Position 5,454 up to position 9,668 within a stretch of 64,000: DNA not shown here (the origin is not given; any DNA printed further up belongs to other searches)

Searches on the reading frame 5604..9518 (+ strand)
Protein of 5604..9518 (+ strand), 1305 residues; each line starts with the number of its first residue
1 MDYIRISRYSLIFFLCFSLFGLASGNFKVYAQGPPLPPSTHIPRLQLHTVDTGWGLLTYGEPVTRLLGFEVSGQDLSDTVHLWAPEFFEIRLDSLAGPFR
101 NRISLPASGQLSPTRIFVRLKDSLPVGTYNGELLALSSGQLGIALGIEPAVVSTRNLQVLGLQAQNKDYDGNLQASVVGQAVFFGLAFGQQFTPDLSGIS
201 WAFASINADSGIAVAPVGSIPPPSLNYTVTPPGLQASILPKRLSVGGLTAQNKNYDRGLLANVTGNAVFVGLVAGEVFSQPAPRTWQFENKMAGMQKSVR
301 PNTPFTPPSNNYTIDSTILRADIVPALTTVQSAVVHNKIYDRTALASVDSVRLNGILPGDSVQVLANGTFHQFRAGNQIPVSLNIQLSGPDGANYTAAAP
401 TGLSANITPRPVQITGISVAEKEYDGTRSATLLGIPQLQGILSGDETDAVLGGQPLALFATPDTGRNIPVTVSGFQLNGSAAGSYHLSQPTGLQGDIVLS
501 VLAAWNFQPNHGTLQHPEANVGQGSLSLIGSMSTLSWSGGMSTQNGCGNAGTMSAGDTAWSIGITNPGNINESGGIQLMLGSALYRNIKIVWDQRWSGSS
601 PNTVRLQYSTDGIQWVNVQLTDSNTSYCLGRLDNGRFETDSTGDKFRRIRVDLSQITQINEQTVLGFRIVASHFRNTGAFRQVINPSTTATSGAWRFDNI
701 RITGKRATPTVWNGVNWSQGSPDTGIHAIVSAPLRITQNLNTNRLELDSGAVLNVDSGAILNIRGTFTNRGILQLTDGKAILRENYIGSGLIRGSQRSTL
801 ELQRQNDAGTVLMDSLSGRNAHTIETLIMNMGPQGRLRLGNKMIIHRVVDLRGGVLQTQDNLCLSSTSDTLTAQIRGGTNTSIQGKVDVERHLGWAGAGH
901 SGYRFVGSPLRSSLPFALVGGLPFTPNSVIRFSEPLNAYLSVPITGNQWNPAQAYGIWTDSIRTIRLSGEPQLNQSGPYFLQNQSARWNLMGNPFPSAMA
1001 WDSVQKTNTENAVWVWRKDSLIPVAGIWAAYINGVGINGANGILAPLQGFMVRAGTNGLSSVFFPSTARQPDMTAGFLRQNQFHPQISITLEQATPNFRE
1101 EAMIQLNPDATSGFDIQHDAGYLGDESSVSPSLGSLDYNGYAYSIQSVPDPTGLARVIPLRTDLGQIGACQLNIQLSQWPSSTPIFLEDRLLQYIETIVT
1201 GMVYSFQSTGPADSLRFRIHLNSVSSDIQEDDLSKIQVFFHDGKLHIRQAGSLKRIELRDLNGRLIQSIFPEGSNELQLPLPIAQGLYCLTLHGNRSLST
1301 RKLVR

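Call 27: search_protein_families(library=pfam, proteins=[window:5604-9518:+], max_evalue=0.00001)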
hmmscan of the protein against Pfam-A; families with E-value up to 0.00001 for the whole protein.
window:5604-9518:+ (1305 aa): 1 family
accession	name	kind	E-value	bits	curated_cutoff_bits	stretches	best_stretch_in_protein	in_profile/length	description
PF18657.6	YDG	-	1.6e-37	128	25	2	408-491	1-84/85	YDG domain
